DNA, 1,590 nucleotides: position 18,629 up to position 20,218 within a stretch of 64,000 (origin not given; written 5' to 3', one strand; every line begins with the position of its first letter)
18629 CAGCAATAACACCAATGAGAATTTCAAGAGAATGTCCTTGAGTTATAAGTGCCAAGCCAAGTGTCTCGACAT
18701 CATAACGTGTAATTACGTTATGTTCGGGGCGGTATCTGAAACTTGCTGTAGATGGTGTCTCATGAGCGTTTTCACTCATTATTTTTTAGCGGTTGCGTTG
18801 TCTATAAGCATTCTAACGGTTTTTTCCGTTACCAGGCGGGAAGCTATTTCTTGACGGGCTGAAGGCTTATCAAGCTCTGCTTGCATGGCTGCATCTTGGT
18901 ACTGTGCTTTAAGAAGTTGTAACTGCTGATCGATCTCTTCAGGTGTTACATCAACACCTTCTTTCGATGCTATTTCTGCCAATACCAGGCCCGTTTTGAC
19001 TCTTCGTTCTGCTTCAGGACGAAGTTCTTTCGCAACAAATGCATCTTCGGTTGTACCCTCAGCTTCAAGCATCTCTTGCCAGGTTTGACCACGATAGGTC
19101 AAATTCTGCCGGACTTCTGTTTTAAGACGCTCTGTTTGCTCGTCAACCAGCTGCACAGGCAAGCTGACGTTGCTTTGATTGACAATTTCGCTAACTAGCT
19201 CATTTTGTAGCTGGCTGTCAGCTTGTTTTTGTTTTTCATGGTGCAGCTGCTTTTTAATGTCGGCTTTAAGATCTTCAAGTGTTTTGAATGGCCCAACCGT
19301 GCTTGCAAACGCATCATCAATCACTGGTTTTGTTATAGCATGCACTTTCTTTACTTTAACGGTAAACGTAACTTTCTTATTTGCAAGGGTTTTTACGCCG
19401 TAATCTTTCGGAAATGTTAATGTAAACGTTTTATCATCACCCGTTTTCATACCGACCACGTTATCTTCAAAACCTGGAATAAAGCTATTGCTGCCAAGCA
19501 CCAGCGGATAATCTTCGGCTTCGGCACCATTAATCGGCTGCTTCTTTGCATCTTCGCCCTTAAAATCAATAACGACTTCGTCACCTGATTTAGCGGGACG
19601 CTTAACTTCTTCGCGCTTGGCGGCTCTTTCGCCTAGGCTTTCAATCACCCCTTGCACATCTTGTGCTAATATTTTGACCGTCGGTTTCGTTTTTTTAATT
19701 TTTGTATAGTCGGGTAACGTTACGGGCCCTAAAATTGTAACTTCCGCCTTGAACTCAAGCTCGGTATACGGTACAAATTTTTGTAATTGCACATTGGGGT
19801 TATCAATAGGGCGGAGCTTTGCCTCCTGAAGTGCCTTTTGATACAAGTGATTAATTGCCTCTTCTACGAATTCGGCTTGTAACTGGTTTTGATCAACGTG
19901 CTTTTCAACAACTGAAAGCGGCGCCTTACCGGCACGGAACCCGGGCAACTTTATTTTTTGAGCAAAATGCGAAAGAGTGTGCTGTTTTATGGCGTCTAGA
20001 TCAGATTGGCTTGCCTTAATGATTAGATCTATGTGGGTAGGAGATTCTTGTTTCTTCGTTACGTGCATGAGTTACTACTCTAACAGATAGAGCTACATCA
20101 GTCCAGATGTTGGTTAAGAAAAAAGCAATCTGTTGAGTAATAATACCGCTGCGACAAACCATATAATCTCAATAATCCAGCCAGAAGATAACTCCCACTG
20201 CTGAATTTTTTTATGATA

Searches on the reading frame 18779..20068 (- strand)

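Call 68: search_protein_families(library=pfam, proteins=[window:18779-20068:-], max_evalue=0.001)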
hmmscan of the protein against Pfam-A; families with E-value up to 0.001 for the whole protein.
window:18779-20068:- (429 aa): 3 families
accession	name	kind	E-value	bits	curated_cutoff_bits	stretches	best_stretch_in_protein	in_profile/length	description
PF05697.18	Trigger_N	-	1.3e-29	103.7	22.2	1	1-145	1-144/144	Bacterial trigger factor protein (TF)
PF05698.19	Trigger_C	-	1.9e-28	100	22.7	1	263-422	1-161/162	Bacterial trigger factor protein (TF) C-terminus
PF00254.34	FKBP_C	-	2.6e-15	56.9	21.1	1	157-239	3-93/94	FKBP-type peptidyl-prolyl cis-trans isomerase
